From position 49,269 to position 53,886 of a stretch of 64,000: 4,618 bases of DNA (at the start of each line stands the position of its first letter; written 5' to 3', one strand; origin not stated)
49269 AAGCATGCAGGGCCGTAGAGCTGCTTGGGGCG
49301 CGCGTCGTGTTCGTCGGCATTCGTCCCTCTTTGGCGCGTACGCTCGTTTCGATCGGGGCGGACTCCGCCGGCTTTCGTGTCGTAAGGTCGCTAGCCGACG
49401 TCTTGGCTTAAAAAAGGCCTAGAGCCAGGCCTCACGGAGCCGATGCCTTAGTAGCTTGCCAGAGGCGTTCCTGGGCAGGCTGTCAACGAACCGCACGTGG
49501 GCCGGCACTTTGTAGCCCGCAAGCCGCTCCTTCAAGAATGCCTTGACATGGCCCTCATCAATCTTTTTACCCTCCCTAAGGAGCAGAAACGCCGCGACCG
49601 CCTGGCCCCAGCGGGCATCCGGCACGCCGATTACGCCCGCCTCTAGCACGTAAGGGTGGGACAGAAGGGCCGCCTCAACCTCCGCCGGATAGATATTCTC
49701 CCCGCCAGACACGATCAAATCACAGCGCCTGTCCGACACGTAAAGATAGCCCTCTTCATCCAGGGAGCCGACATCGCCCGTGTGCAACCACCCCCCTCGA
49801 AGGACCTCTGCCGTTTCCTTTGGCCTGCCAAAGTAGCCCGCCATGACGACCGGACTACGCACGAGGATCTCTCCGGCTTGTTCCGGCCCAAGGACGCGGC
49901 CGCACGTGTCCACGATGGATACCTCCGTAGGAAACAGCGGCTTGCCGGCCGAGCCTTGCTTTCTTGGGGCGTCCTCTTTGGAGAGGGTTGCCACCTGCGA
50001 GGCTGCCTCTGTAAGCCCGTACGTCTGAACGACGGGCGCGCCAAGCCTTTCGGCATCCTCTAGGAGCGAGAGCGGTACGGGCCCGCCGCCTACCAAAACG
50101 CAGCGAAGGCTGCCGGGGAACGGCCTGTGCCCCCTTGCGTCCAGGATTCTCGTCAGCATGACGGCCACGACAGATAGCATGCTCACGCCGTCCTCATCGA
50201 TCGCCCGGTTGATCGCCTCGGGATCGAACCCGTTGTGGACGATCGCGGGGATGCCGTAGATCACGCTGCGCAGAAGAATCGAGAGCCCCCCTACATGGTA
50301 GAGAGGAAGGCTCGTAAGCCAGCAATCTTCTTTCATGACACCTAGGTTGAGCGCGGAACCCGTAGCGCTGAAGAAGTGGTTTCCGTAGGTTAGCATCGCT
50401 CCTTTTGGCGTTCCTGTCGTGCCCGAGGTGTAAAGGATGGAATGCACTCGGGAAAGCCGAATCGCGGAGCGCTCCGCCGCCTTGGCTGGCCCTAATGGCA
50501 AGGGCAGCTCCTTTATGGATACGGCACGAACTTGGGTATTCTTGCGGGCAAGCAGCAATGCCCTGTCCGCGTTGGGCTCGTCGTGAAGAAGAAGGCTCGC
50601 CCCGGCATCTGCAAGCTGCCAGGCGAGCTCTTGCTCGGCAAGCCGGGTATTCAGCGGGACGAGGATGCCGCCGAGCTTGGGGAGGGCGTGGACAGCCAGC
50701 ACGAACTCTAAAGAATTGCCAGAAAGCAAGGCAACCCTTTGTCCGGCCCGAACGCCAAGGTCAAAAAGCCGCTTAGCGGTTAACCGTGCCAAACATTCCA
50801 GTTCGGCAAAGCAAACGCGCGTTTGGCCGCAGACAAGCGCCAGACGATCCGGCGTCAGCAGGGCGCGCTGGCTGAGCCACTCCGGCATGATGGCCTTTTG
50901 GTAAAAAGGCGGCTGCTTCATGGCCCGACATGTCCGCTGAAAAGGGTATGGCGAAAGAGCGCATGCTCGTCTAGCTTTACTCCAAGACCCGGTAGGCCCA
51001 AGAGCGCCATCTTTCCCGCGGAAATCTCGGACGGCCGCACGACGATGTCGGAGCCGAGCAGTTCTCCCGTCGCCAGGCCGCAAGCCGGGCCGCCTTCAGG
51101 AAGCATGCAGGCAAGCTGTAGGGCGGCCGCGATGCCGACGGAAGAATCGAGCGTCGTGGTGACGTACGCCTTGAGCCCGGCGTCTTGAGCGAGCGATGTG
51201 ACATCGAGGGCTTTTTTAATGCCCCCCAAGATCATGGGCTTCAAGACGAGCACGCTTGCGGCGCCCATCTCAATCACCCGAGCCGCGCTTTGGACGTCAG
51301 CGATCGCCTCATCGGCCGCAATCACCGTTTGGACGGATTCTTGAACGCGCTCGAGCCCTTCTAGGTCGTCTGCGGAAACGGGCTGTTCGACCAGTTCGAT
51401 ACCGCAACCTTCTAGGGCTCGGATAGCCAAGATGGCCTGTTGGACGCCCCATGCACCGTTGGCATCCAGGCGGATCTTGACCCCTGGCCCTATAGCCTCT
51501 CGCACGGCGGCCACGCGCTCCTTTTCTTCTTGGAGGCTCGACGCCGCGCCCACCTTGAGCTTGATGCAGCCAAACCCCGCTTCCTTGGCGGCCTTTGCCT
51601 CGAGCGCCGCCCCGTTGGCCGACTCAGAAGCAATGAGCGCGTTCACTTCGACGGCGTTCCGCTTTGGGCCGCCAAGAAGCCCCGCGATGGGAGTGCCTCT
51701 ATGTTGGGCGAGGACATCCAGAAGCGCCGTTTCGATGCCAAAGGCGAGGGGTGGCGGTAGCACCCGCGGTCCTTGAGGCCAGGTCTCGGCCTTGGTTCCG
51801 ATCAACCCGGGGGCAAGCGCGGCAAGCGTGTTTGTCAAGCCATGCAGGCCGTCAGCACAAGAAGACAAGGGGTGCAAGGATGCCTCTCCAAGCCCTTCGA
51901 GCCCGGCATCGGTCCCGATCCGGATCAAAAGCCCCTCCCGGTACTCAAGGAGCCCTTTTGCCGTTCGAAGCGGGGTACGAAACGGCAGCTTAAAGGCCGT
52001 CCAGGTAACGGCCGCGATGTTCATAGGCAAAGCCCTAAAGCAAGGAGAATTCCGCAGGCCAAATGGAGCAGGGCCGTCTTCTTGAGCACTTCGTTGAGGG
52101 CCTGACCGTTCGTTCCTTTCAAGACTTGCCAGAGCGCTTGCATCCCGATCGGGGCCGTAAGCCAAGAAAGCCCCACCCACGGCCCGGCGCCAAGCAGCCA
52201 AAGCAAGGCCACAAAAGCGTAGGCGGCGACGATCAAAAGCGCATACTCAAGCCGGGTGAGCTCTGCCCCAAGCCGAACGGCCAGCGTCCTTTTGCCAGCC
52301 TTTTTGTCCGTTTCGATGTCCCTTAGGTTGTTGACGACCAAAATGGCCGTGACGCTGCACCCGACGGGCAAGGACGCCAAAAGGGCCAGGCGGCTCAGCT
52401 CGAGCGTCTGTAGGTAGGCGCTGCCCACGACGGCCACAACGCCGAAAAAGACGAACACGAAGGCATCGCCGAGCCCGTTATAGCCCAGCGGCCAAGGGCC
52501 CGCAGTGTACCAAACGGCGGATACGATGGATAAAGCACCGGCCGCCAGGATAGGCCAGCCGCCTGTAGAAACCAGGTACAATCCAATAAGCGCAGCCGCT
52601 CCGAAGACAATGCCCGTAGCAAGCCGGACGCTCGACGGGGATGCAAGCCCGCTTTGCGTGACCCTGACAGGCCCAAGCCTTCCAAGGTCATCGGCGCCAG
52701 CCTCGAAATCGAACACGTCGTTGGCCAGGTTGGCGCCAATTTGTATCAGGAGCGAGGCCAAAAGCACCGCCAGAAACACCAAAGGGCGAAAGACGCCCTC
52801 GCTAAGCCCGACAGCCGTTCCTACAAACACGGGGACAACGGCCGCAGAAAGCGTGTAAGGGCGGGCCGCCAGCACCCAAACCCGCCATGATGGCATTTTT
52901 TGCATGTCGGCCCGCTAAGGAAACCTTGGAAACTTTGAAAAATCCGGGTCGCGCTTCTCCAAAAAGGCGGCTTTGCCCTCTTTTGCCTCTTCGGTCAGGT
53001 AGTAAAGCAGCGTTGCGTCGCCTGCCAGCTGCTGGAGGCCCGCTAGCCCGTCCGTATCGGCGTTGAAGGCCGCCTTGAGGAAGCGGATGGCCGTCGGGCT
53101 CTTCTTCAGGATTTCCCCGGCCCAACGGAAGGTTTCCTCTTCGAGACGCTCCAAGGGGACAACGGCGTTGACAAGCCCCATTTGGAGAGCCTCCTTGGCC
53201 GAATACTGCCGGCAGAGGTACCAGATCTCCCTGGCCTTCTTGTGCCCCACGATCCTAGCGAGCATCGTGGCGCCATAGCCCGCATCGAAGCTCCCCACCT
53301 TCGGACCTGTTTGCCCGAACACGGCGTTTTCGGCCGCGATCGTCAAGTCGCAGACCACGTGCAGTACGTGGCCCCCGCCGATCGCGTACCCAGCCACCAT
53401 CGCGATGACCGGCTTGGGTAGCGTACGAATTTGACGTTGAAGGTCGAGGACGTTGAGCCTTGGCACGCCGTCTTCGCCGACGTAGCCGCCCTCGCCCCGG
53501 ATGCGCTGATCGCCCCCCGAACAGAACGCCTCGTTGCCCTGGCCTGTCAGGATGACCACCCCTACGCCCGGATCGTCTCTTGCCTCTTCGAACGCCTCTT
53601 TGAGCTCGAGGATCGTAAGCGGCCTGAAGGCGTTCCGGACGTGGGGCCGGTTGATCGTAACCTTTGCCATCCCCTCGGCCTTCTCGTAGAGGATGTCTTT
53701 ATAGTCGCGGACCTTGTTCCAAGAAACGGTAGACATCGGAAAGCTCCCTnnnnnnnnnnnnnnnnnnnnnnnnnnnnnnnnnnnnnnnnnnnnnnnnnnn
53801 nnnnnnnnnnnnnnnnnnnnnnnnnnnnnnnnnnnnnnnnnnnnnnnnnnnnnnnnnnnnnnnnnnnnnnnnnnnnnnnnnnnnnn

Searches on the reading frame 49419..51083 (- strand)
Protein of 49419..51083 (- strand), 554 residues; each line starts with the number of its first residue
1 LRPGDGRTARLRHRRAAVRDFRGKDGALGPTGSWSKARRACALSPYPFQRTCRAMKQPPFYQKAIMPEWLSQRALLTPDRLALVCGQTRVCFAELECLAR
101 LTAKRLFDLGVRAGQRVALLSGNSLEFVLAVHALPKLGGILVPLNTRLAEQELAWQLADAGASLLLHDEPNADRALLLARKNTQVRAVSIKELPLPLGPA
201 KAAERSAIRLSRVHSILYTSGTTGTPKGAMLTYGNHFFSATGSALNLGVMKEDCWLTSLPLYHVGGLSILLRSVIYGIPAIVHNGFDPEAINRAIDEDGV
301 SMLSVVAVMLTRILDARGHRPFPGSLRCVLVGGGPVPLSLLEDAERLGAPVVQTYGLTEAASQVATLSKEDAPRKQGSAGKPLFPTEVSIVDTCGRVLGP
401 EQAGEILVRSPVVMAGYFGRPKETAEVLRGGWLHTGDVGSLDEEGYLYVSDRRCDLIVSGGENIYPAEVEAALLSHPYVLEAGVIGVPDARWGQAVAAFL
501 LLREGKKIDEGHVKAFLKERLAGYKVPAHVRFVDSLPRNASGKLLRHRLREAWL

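Call 77: search_protein_families(library=pfam, proteins=[window:49419-51083:-], max_evalue=0.0001)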
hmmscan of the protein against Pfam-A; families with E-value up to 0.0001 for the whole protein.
window:49419-51083:- (554 aa): 2 families
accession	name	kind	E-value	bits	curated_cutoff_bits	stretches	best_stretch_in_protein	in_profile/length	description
PF00501.34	AMP-binding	-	5.3e-74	249.8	29.9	1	72-418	3-384/384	AMP-binding enzyme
PF13193.12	AMP-binding_C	-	4.4e-22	79.2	24.5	1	468-543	1-76/76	AMP-binding enzyme C-terminal domain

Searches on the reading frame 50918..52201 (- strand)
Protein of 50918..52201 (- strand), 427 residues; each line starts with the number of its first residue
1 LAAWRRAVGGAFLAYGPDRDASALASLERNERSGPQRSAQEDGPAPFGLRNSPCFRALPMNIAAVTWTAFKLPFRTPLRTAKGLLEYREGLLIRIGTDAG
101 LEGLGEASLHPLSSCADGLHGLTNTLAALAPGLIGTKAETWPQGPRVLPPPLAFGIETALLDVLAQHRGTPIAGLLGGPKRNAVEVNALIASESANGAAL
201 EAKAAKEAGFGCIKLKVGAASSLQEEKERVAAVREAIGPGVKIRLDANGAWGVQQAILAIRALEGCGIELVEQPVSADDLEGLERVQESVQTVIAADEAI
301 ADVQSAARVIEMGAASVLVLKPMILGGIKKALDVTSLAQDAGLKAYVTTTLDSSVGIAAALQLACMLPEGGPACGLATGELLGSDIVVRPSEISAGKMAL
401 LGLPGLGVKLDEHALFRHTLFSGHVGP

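Call 77: search_protein_families(library=pfam, proteins=[window:50918-52201:-], max_evalue=0.0001)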
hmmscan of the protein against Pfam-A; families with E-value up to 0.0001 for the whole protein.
window:50918-52201:- (427 aa): 2 families
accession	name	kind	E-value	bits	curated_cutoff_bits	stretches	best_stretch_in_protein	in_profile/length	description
PF13378.12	MR_MLE_C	-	5.1e-50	170.6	29.4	1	201-413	5-218/219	Enolase C-terminal domain-like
PF02746.21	MR_MLE_N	-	1.2e-07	32.3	22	1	71-177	10-117/117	Mandelate racemase / muconate lactonizing enzyme, N-terminal domain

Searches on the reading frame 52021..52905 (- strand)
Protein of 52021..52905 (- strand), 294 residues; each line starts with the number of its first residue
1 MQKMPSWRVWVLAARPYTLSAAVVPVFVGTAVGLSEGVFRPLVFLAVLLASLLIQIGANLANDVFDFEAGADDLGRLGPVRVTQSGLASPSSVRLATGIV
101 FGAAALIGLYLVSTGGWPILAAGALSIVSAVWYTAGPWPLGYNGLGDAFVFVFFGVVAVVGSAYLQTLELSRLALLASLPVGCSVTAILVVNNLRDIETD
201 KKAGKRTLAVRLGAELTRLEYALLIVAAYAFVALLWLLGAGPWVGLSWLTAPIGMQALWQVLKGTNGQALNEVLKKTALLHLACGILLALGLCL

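Call 77: search_protein_families(library=pfam, proteins=[window:52021-52905:-], max_evalue=0.0001)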
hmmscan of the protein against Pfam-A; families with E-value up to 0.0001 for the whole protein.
window:52021-52905:- (294 aa): 1 family
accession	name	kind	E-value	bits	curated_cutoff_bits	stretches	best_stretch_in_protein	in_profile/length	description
PF01040.23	UbiA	-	4.1e-36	125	34.2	1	22-271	1-241/250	UbiA prenyltransferase family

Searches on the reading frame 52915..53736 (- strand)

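Call 77: search_protein_families(library=pfam, proteins=[window:52915-53736:-], max_evalue=0.0001)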
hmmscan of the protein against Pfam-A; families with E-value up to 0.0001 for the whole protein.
window:52915-53736:- (273 aa): 2 families
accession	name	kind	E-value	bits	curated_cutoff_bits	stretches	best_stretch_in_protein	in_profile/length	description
PF00378.25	ECH_1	-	1.2e-81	274.3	27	1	19-267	2-249/251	Enoyl-CoA hydratase/isomerase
PF16113.10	ECH_2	-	3.9e-22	79.6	27.2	1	25-200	3-179/335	Enoyl-CoA hydratase/isomerase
